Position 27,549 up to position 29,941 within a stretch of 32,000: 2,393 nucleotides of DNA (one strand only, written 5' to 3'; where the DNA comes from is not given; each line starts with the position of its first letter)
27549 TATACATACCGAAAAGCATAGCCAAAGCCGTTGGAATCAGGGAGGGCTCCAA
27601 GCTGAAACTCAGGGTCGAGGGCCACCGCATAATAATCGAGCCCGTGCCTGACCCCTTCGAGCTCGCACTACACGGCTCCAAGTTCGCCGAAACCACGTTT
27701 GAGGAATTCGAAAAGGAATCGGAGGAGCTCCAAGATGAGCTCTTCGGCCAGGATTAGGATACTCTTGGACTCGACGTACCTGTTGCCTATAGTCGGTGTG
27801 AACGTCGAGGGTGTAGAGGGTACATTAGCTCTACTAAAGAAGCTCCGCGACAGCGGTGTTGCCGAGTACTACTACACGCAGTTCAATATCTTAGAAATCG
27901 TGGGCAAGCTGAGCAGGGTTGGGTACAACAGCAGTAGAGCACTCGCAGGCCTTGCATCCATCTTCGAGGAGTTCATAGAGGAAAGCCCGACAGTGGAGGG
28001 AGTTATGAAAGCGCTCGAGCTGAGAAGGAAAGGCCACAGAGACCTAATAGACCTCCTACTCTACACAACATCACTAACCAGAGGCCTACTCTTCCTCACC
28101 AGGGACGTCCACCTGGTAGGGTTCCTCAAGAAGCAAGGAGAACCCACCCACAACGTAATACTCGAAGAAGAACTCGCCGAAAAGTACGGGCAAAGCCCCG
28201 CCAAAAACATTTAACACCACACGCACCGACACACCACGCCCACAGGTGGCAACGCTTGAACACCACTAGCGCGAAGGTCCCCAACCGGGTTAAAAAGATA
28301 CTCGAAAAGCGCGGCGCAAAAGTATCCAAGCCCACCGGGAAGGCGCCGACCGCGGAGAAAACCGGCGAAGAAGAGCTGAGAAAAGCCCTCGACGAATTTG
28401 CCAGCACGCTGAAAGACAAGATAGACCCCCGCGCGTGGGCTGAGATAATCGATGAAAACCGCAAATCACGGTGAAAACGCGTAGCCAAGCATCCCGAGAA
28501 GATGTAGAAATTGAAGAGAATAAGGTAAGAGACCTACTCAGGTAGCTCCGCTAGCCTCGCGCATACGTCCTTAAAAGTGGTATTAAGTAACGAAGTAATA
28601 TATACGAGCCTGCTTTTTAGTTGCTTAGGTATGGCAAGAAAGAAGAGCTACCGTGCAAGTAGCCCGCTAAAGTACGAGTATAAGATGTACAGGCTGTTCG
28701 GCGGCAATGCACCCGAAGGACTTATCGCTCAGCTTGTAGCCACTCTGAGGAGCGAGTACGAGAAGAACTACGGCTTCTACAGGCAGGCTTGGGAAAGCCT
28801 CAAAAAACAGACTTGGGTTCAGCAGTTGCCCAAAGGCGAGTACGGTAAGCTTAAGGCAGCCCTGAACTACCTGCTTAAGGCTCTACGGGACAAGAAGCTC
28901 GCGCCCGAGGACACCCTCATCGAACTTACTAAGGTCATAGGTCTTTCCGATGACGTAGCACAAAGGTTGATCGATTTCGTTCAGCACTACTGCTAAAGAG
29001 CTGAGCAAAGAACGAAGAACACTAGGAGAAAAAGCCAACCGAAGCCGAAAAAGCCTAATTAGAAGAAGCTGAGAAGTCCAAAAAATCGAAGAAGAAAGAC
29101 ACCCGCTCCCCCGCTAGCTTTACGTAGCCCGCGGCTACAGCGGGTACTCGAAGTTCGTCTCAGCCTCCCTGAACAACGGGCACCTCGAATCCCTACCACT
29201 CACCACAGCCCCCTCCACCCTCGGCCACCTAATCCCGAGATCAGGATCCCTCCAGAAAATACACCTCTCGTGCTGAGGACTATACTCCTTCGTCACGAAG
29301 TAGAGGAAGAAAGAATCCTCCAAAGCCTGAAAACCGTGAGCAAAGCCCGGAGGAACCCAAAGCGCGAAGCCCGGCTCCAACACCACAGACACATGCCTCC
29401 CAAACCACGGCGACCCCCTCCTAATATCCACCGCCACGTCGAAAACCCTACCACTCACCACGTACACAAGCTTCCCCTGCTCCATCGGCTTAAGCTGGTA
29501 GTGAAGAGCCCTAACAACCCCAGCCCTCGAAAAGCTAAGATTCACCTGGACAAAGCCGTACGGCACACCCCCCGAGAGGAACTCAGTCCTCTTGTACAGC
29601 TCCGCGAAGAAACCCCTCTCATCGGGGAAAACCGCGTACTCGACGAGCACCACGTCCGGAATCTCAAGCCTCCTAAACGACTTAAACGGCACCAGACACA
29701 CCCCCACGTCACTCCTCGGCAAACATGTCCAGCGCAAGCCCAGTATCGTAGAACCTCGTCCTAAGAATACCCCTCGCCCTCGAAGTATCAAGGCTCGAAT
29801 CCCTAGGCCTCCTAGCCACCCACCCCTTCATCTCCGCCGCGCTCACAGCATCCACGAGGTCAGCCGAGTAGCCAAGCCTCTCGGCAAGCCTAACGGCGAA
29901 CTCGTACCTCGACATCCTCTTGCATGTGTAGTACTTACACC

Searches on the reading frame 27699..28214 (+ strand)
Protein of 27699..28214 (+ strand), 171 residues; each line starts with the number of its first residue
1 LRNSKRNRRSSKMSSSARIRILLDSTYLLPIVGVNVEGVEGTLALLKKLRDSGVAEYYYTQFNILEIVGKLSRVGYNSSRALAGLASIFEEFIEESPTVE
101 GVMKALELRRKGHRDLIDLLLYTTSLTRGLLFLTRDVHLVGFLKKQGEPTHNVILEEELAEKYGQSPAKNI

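Call 54: search_protein_families(library=pfam, proteins=[window:27699-28214:+], max_evalue=0.01)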
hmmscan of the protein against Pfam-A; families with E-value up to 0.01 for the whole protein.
window:27699-28214:+ (171 aa): 1 family
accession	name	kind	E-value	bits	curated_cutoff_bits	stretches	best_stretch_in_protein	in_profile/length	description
PF01850.27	PIN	-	8.8e-05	23.5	23.6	1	22-137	2-112/120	PIN domain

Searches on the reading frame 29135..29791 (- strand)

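Call 55: search_protein_families(library=pfam, proteins=[window:29135-29791:-], max_evalue=0.01)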
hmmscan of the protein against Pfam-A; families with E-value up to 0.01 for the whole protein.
window:29135-29791:- (218 aa): 2 families
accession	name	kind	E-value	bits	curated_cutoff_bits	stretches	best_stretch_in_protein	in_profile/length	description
PF00908.23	dTDP_sugar_isom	-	5.2e-60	202.4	27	1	42-208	2-167/168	dTDP-4-dehydrorhamnose 3,5-epimerase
PF00190.28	Cupin_1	-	0.0012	18.9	22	1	94-175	46-121/151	Cupin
